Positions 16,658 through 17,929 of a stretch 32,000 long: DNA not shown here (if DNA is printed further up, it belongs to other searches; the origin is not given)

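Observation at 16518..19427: Candidate uncharacterised archaeal exopolysaccharide-synthase system: small protein, double zinc-ribbon protein, processive GT2 synthase and mini membrane protein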

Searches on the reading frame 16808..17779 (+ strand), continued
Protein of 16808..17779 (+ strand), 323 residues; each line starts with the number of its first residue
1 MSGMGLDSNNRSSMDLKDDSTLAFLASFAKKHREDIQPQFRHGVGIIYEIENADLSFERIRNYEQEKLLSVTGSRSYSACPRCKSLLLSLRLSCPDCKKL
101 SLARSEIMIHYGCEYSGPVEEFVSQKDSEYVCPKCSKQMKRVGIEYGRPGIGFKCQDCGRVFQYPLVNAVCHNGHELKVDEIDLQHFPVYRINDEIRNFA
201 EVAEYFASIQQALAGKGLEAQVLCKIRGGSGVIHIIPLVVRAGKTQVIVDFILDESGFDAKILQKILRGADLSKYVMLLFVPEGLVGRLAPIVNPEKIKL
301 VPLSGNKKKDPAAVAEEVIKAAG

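Call 37: search_protein_families(library=pfam, proteins=[L015:6951-7889:+, L022:7009-7914:+, L001:8501-9031:+, L003:5052-5627:-, L005:2846-3544:-, L006:15803-16318:+, L007:11174-11692:+, L001:5632-5982:+, L003:5702-6004:+, L016:2-319:+], max_evalue=0.1)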
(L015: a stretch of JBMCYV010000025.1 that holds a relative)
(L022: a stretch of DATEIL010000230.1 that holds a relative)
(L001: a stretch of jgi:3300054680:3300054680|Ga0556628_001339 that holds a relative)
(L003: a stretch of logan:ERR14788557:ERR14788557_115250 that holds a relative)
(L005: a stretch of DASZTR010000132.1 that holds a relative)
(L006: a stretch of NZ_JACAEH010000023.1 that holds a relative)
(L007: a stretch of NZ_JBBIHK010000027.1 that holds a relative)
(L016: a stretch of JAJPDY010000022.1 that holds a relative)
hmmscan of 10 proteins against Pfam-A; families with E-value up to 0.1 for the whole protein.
L015:6951-7889:+ (312 aa): 2 families
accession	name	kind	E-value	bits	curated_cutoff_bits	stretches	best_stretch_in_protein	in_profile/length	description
PF00072.30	Response_reg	-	4.5e-17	62.7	30.2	1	6-125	1-111/111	Response regulator receiver domain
PF11537.13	NitrOD5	-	0.004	17.7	27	1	217-282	5-72/94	Nitrosopumilus output domain 5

L022:7009-7914:+ (301 aa): 2 families
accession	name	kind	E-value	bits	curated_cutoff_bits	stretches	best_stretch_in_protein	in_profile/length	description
PF00072.30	Response_reg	-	5e-16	59.3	30.2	1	3-118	1-110/111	Response regulator receiver domain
PF23707.1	P116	-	0.087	11.1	27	0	89-160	380-451/1041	P116-like protein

L001:8501-9031:+ (176 aa): 2 families
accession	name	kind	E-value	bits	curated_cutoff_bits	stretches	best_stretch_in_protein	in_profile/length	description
PF00072.30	Response_reg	-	4.2e-17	62.8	30.2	1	3-132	1-110/111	Response regulator receiver domain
PF07011.16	Elf4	-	0.076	13.4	27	0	111-169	13-68/83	Early Flowering 4 domain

L003:5052-5627:- (191 aa): 2 families
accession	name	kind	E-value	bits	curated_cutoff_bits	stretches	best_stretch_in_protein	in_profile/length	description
PF00072.30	Response_reg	-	1.1e-12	48.5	30.2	1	77-146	42-110/111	Response regulator receiver domain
PF01039.27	Carboxyl_trans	-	0.058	12.5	22.3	1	91-161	208-282/493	Carboxyl transferase domain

L005:2846-3544:- (232 aa): 2 families
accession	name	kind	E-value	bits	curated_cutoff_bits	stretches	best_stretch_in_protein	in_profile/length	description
PF00072.30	Response_reg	-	7.3e-24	84.5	30.2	1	108-222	2-110/111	Response regulator receiver domain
PF03698.18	UPF0180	-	0.0045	17.6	25.4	0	118-202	10-75/77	Uncharacterised protein family (UPF0180)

L006:15803-16318:+ (171 aa): 2 families
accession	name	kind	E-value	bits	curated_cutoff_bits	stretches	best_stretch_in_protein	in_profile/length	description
PF00072.30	Response_reg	-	6.1e-14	52.6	30.2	1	5-127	1-110/111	Response regulator receiver domain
PF19578.4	DUF6090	-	0.088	13.1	23.5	0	84-149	24-86/182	Family of unknown function (DUF6090)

L007:11174-11692:+ (172 aa): 2 families
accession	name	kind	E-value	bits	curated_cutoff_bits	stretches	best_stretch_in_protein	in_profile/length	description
PF00072.30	Response_reg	-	2.3e-17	63.6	30.2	1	5-128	1-110/111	Response regulator receiver domain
PF24615.2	Spectrin_Anc-1_2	-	0.097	13.4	28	0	102-170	17-86/105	Nuclear anchorage protein 1, spectrin repeat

L001:5632-5982:+ (116 aa): 0 families

L003:5702-6004:+ (100 aa): 1 family
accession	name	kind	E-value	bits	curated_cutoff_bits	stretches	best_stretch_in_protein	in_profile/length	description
PF11537.13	NitrOD5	-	0.006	17.1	27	1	10-91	8-90/94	Nitrosopumilus output domain 5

L016:2-319:+ (105 aa): 1 family
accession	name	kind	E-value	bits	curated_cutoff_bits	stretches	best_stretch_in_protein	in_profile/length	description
PF11537.13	NitrOD5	-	0.031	14.9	27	1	2-88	2-90/94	Nitrosopumilus output domain 5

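Call 50: find_encoding_contigs(protein=P0029, flank=6000, max_places=2)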
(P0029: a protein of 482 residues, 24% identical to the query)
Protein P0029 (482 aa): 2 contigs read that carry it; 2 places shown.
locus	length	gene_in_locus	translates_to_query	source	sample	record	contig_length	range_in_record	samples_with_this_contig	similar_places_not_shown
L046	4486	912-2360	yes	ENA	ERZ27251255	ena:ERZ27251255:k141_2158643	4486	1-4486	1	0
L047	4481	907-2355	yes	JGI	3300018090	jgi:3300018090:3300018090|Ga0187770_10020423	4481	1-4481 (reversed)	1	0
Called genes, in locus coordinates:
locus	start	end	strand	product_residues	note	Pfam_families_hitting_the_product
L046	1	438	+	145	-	?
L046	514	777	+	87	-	-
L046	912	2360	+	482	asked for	PF18551:TackOD1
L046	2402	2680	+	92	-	-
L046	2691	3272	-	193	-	PF17032:Zn_ribbon_15 (faint), PF12773:DZR (weak), PF13240:Zn_Ribbon_1 (faint)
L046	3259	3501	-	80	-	-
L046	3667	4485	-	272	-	?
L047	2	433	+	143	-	?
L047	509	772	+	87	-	-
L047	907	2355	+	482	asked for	PF18551:TackOD1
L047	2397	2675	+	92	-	-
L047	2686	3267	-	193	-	PF17032:Zn_ribbon_15 (faint), PF12773:DZR (weak), PF13240:Zn_Ribbon_1 (faint)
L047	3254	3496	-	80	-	-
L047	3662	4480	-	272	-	?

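Call 62: search_protein_representatives(alignment_id=A1)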
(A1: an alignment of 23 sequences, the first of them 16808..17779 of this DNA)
Query: 23 sequences, 318 profile positions. Proteins with E-value up to 0.001 (for the whole library): 2255; up to 1e-10: 1741; up to 1e-30: 198. The best 150 are listed.
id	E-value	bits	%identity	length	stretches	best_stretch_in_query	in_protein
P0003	2.0e-145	500.1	-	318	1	6-316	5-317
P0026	1.3e-113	395.7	-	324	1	6-316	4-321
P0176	3.2e-102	358.2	-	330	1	15-317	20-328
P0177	3.8e-97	341.5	-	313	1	18-317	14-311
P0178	2.1e-96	339.1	-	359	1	6-313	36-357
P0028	1.8e-92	326.2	-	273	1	6-261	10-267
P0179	2.9e-92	325.5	-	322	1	9-317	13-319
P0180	2.7e-85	302.6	-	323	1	27-317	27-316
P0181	2.9e-84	299.2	-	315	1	17-312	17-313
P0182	2.5e-83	296.1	-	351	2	27-281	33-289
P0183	8.2e-83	294.4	-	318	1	24-316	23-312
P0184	3.2e-82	292.5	-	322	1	20-316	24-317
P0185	1.1e-80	287.4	-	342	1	11-305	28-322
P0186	1.2e-73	264.3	-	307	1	27-317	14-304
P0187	2.1e-71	256.9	-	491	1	11-287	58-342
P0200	4.3e-55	203.3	-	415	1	6-287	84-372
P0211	7.5e-42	159.8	-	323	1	7-301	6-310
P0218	1.0e-40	156.1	-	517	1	16-290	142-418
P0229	7.1e-40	153.4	-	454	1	49-303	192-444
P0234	1.6e-39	152.2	-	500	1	49-297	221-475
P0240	1.2e-38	149.3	-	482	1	22-297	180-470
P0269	4.7e-36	140.8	-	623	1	10-296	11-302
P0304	3.0e-33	131.6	-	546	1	54-312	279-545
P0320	1.9e-32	128.9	-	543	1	10-281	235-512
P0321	2.0e-32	128.9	-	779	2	81-238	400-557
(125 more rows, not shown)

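Call 63: search_protein_families(library=pfam, proteins=[P0187, P0200, P0218, P0229, P0234, P0240, P0304, P0320, P0321, P0269], max_evalue=0.001)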
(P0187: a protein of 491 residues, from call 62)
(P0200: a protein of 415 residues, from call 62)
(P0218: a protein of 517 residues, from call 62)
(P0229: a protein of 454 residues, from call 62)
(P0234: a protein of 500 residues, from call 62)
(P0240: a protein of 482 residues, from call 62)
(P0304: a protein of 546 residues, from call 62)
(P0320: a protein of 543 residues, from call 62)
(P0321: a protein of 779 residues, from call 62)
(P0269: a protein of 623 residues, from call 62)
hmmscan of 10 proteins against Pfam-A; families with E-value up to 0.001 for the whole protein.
P0187 (491 aa): 1 family
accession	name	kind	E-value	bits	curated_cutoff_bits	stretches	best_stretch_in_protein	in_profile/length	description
PF18551.6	TackOD1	-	4.2e-32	111.7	32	1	60-237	6-188/188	Thaumarchaeal output domain 1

P0200 (415 aa): 1 family
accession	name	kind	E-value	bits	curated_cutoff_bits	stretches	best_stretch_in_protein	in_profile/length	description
PF18551.6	TackOD1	-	3.3e-31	108.7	32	1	91-267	6-188/188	Thaumarchaeal output domain 1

P0218 (517 aa): 3 families
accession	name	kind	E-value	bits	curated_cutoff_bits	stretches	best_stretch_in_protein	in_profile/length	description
PF18551.6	TackOD1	-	3e-33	115.4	32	1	161-313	32-186/188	Thaumarchaeal output domain 1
PF12773.13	DZR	-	0.00027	21.5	27.3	0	248-296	9-44/45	Double zinc ribbon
PF18912.6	DZR_2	-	0.00075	19.7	27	0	202-223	8-29/56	Double zinc ribbon domain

P0229 (454 aa): 3 families
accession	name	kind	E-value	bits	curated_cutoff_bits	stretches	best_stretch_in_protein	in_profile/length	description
PF00072.30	Response_reg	-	6.9e-27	94.3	30.2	1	9-119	1-110/111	Response regulator receiver domain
PF18551.6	TackOD1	-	1.1e-24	87.5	32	1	195-328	53-187/188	Thaumarchaeal output domain 1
PF23198.2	PDE8A_N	-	0.00016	22.1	29.6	1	4-92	7-97/147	PDE8A-like, N-terminal domain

P0234 (500 aa): 5 families
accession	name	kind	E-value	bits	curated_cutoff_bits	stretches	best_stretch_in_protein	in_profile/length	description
PF18551.6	TackOD1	-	3.4e-38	131.5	32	1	180-358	10-187/188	Thaumarchaeal output domain 1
PF14520.12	HHH_5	-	1.5e-06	29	27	0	24-54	3-33/57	Helix-hairpin-helix domain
PF12773.13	DZR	-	1.5e-05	25.5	27.3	0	290-341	7-45/45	Double zinc ribbon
PF04471.18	Mrr_cat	-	9e-05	23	21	1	407-482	35-114/115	Restriction endonuclease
PF23455.1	DUF7129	-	0.00025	21.2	30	0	312-342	5-35/45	Domain of unknown function (DUF7129)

P0240 (482 aa): 2 families
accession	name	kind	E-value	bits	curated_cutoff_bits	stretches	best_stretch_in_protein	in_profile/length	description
PF18551.6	TackOD1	-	2.1e-42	145.3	32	1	175-352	11-188/188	Thaumarchaeal output domain 1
PF00072.30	Response_reg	-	8.6e-18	65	30.2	1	4-113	1-111/111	Response regulator receiver domain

P0304 (546 aa): 3 families
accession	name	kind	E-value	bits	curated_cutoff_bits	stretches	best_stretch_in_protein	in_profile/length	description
PF18551.6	TackOD1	-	2.9e-33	115.4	32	1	240-398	17-175/188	Thaumarchaeal output domain 1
PF00072.30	Response_reg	-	2.7e-08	34.4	30.2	1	4-111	1-110/111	Response regulator receiver domain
PF04471.18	Mrr_cat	-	1.1e-05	25.9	21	1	427-536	11-113/115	Restriction endonuclease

P0320 (543 aa): 2 families
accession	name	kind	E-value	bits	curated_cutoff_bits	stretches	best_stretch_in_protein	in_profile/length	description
PF18551.6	TackOD1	-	5.2e-28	98.3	32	1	272-396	48-172/188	Thaumarchaeal output domain 1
PF00072.30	Response_reg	-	2.1e-11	44.4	30.2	1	111-206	1-100/111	Response regulator receiver domain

P0321 (779 aa): 4 families
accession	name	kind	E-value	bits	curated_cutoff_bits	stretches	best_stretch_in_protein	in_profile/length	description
PF18551.6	TackOD1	-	1.5e-31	109.9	32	1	326-504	8-187/188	Thaumarchaeal output domain 1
PF00072.30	Response_reg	-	6.1e-14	52.6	30.2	1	4-112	1-110/111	Response regulator receiver domain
PF04471.18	Mrr_cat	-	5e-11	43.2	21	1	660-774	7-115/115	Restriction endonuclease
PF03698.18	UPF0180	-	0.00011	22.7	25.4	0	19-87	14-71/77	Uncharacterised protein family (UPF0180)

P0269 (623 aa): 2 families
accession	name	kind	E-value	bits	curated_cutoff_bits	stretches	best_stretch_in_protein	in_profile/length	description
PF18551.6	TackOD1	-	2.2e-29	102.8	32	1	21-190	13-187/188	Thaumarchaeal output domain 1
PF04471.18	Mrr_cat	-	2.9e-05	24.6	21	1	211-307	15-111/115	Restriction endonuclease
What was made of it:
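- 17384..17776 (+): C-terminal alpha/beta domain (residues ~193-323): a degenerate Mrr-like PD-(D/E)xK fold. Pfam Mrr_cat scores above its cut-off in paralogues P0234, P0304, P0321 and P0269 (call 63).
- On Mrr-like PD-(D/E)xK nucleases (PF04471 Mrr_cat): Mrr_cat scores above its cut-off in 4 paralogues (call 63).
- Closest known: TackOD1. Different: The domain is shown to come with an Mrr-like C-terminal domain in most of the top-150 relatives (calls 62, 63).
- REC–TackOD1–Mrr_cat response regulators exist (call 63). REC-fused paralogues look like response-regulator transcription factors (call 63).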

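Call 70: find_related_loci(query=A7, collection=metagenome_contigs, flank=7000)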
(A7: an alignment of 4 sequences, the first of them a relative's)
Query A7 (323 aa) in metagenome_contigs; peptide patterns used: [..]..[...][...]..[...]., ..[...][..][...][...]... (x = any residue, [..] = any of these).
600 stretches matched a pattern (row limit reached: there are more); 190 encode a relative of the query (tblastn E <= 1e-3); the best 80 are kept; 80 distinct loci.
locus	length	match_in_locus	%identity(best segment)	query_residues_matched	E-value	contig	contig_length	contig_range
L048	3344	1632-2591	46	5-321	4e-101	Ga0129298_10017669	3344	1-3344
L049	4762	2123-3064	45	5-318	7e-92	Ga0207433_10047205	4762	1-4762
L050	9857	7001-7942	45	5-318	9e-92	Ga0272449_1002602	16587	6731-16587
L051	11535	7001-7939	46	5-318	2e-91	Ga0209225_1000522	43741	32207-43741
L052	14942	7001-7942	45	5-318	7e-91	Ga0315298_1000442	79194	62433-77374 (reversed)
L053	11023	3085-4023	47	5-318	6e-91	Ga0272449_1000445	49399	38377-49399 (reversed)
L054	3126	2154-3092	45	5-318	2e-91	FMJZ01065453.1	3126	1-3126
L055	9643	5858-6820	43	2-321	2e-89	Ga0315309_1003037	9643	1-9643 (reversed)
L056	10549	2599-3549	44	5-322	2e-89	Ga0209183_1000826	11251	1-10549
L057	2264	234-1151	46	11-318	2e-92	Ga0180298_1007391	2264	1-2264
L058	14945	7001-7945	45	5-318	4e-89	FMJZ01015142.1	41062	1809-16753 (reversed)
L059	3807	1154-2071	45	11-318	1e-89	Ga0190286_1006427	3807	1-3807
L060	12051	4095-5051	44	5-323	2e-88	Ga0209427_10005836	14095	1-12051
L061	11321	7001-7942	43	5-318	5e-88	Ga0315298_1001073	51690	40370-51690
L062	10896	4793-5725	43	5-318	4e-88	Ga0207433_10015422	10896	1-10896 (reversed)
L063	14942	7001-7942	43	5-318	7e-88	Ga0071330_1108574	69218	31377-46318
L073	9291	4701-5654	43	1-318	7e-87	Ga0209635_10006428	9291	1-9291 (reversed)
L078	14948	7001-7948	41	1-318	2e-86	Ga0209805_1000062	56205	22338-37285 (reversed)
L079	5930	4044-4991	42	1-318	1e-86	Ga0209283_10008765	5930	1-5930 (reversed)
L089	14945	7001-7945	44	4-318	2e-86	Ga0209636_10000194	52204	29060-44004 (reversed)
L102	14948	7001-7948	41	1-318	2e-85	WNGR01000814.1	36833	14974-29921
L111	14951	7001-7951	44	5-321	3e-85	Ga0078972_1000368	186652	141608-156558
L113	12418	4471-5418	41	1-318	4e-85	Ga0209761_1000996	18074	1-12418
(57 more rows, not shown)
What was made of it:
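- Tried and rejected: A 4-sequence alignment worked (call 70).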

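Call 73: search_protein_families(library=pfam, proteins=[L079:3129-3893:-, L089:8639-10012:-, L063:5745-6584:-, L111:8514-8933:-, L073:8101-8916:-, L113:5968-7644:+, L078:3112-3915:-, L053:7105-8106:-, L113:7641-8030:+, L102:2112-3122:+], max_evalue=0.001)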
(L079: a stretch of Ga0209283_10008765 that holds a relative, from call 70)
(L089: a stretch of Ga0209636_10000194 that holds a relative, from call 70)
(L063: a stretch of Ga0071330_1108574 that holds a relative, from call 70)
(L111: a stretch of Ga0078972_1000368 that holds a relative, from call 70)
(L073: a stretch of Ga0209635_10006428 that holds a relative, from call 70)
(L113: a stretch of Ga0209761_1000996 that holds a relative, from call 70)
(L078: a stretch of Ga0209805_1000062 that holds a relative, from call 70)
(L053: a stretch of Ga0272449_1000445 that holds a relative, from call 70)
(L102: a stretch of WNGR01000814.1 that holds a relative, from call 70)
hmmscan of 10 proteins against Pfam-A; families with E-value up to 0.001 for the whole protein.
L079:3129-3893:- (254 aa): 3 families
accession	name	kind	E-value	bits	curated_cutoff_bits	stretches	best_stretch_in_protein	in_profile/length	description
PF06745.19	ATPase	-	5e-65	219.5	26.6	1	15-251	2-230/231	KaiC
PF13481.12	AAA_25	-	6.2e-05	23.1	27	0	16-53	17-54/195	AAA domain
PF03796.21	DnaB_C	-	0.00053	19.9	27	1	15-82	3-69/255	DnaB-like helicase C terminal domain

L089:8639-10012:- (457 aa): 1 family
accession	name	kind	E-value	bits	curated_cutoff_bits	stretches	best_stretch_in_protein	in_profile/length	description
PF14741.12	GH114_assoc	-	1.1e-05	26.1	22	1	275-370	31-122/126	N-terminal glycosyl-hydrolase-114-associated domain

L063:5745-6584:- (279 aa): 0 families

L111:8514-8933:- (139 aa): 0 families

L073:8101-8916:- (271 aa): 1 family
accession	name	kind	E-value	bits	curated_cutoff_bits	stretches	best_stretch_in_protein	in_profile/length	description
PF00482.28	T2SSF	-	1e-16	61.5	25.2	1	81-198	9-123/125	Type II secretion system (T2SS), protein F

L113:5968-7644:+ (558 aa): 1 family
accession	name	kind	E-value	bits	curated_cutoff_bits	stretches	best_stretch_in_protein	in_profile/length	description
PF14417.12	MEDS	-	2.5e-05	24.6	29.8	0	194-262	5-74/161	MEDS: MEthanogen/methylotroph, DcmR Sensory domain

L078:3112-3915:- (267 aa): 1 family
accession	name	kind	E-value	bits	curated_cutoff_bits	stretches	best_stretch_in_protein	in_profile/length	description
PF00696.33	AA_kinase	-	1.2e-35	123.8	24.9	1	5-238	3-234/234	Amino acid kinase family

L053:7105-8106:- (333 aa): 1 family
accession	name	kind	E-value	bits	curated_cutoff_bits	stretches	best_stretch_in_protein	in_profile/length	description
PF00482.28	T2SSF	-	2.5e-14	53.8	25.2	1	161-286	4-124/125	Type II secretion system (T2SS), protein F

L113:7641-8030:+ (129 aa): 0 families

L102:2112-3122:+ (336 aa): 1 family
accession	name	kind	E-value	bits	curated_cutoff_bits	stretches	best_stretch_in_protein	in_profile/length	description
PF00348.22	polyprenyl_synt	-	2.2e-51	175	27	1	32-286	4-249/251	Polyprenyl synthetase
